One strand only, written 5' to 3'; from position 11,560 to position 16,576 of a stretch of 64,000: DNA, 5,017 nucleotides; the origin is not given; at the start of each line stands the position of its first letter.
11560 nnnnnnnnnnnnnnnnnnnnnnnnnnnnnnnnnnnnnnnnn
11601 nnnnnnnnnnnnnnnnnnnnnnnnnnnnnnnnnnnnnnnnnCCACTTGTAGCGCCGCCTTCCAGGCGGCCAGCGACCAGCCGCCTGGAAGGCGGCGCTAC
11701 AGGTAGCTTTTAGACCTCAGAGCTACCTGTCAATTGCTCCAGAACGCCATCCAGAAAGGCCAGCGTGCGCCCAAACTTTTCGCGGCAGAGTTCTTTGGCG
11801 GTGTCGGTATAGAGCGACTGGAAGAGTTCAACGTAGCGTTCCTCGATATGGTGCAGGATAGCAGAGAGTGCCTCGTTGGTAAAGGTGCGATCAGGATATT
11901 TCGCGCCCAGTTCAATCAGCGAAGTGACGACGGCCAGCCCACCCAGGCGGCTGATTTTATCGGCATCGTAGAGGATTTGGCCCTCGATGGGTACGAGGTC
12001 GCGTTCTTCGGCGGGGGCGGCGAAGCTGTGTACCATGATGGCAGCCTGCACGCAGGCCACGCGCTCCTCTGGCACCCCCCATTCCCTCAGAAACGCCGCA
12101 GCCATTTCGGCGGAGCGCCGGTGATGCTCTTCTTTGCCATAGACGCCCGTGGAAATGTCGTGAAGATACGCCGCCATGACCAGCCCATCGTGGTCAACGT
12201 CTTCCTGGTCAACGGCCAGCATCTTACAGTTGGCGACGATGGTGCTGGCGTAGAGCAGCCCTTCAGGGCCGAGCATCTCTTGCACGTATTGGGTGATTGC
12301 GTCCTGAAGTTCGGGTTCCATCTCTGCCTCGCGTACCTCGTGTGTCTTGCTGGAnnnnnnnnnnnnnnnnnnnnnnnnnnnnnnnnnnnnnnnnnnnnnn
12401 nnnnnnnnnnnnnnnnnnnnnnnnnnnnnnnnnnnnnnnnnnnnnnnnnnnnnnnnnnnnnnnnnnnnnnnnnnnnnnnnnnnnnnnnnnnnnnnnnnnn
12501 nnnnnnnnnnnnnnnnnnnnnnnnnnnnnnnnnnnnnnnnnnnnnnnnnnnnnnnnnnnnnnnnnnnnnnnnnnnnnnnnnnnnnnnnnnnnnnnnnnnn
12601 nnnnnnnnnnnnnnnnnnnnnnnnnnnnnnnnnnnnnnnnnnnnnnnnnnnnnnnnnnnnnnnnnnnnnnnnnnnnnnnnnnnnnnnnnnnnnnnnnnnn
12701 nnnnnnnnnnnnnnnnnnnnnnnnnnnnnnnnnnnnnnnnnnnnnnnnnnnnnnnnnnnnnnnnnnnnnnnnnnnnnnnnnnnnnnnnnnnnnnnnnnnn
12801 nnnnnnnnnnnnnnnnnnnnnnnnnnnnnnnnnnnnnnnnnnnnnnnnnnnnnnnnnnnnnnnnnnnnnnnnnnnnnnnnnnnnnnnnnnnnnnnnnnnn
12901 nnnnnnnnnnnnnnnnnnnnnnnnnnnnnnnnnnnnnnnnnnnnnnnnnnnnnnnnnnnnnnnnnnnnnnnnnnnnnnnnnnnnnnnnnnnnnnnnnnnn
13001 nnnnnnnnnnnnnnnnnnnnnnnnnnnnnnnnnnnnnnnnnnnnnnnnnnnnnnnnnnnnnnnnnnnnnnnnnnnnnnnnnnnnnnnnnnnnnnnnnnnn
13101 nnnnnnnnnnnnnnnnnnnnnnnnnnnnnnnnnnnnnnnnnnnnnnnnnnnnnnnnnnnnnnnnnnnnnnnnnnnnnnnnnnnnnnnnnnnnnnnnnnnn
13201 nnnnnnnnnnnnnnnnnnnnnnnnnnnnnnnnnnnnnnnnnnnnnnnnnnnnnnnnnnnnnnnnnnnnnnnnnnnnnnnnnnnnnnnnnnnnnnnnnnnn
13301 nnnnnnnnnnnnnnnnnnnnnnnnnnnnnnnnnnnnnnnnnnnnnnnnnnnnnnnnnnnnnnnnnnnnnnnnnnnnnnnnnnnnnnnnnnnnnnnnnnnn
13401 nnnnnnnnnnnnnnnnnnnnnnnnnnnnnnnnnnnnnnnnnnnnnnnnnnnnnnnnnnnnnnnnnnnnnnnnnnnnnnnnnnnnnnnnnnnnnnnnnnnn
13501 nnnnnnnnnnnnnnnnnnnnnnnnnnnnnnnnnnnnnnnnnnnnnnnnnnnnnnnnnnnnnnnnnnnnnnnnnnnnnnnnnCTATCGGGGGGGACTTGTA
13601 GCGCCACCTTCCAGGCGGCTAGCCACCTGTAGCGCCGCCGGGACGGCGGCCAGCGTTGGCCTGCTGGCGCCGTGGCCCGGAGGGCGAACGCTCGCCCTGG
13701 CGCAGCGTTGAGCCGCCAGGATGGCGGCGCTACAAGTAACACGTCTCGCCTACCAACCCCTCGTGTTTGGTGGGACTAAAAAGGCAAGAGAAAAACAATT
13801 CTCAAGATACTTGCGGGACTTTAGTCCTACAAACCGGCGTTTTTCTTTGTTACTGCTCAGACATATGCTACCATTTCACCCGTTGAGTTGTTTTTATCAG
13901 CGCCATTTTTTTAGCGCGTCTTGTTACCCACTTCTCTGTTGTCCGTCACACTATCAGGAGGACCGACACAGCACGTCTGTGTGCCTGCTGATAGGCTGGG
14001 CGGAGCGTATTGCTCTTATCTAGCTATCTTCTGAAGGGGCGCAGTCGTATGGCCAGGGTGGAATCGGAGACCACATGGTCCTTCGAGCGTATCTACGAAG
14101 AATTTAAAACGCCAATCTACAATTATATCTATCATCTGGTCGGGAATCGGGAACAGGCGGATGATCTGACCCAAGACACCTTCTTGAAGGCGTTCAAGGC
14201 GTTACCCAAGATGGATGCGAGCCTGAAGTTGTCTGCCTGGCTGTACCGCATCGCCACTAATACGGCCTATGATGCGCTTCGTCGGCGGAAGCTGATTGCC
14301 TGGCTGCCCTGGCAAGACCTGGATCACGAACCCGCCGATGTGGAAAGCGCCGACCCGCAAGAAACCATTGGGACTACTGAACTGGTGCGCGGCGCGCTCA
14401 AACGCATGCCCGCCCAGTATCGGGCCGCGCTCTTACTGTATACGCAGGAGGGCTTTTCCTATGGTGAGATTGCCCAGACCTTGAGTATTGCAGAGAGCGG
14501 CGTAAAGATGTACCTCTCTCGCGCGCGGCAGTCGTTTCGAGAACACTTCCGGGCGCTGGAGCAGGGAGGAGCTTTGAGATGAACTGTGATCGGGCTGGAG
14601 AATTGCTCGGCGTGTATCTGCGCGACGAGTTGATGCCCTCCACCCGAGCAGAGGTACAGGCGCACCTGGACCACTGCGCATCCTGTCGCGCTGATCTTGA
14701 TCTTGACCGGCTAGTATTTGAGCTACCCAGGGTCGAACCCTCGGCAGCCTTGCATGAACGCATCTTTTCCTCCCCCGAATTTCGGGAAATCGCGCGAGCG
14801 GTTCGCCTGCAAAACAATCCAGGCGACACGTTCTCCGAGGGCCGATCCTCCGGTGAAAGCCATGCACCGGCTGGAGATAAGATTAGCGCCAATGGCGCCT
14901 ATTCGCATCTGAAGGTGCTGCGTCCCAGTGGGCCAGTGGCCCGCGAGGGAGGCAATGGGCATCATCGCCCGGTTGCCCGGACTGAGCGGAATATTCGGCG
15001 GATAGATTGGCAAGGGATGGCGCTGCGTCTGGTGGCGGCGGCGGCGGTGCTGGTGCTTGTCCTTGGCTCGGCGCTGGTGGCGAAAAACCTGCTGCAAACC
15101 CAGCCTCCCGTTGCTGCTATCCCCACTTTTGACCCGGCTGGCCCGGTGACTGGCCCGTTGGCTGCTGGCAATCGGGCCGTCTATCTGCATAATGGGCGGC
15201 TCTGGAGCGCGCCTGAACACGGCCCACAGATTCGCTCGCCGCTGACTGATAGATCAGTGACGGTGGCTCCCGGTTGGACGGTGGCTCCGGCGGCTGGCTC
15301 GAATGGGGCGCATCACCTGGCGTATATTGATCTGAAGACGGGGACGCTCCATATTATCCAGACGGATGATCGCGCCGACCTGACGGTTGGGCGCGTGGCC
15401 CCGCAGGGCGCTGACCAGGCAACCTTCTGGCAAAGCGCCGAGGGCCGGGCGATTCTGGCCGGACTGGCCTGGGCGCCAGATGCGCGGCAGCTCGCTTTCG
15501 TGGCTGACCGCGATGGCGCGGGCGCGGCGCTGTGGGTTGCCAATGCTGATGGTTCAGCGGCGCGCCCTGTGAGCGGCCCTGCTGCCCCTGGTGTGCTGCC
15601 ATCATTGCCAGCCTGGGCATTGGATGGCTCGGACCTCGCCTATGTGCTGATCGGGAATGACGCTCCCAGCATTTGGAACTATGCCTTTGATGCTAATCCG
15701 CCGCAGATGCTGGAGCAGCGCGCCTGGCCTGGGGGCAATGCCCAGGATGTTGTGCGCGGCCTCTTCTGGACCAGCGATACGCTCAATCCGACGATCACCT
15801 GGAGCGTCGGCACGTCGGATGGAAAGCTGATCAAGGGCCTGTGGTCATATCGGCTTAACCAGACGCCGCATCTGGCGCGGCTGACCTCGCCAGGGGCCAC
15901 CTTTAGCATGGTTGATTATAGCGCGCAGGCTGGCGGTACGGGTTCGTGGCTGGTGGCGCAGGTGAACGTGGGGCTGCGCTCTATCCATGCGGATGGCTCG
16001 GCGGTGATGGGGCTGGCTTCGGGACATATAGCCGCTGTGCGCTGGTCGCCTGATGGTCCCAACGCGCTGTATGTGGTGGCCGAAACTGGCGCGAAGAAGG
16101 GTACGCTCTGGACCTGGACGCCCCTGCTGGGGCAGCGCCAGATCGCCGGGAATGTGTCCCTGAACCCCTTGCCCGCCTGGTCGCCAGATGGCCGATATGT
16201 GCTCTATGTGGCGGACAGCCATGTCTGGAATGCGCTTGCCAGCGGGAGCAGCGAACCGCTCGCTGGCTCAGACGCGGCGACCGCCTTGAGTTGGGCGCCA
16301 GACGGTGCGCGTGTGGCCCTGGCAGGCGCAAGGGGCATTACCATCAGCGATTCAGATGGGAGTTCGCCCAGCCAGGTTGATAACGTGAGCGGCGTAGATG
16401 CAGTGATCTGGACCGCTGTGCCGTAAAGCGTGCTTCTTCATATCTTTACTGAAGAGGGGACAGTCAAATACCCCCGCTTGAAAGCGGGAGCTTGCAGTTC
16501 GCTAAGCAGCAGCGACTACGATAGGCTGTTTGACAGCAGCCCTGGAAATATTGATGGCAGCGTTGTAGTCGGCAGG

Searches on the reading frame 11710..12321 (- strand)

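Call 52: search_protein_families(library=pfam, proteins=[window:11710-12321:-], max_evalue=0.0001)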
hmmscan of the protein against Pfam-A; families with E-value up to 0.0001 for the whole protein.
window:11710-12321:- (203 aa): 1 family
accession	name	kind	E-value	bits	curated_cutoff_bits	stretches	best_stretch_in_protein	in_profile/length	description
PF01966.28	HD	-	8.3e-08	33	22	1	34-125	14-115/116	HD domain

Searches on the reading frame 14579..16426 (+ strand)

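Call 23: search_protein_families(library=pfam, proteins=[window:14579-16426:+], max_evalue=0.00001)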
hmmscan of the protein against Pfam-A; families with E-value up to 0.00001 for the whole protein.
window:14579-16426:+ (615 aa): 2 families
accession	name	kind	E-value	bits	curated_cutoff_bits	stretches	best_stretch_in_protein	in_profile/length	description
PF07676.18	PD40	-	5.8e-10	39.3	20.9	0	532-546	14-28/38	WD40-like Beta Propeller Repeat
PF13490.11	zf-HC2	-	1.2e-08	35.3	22.2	1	3-37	1-35/35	Putative zinc-finger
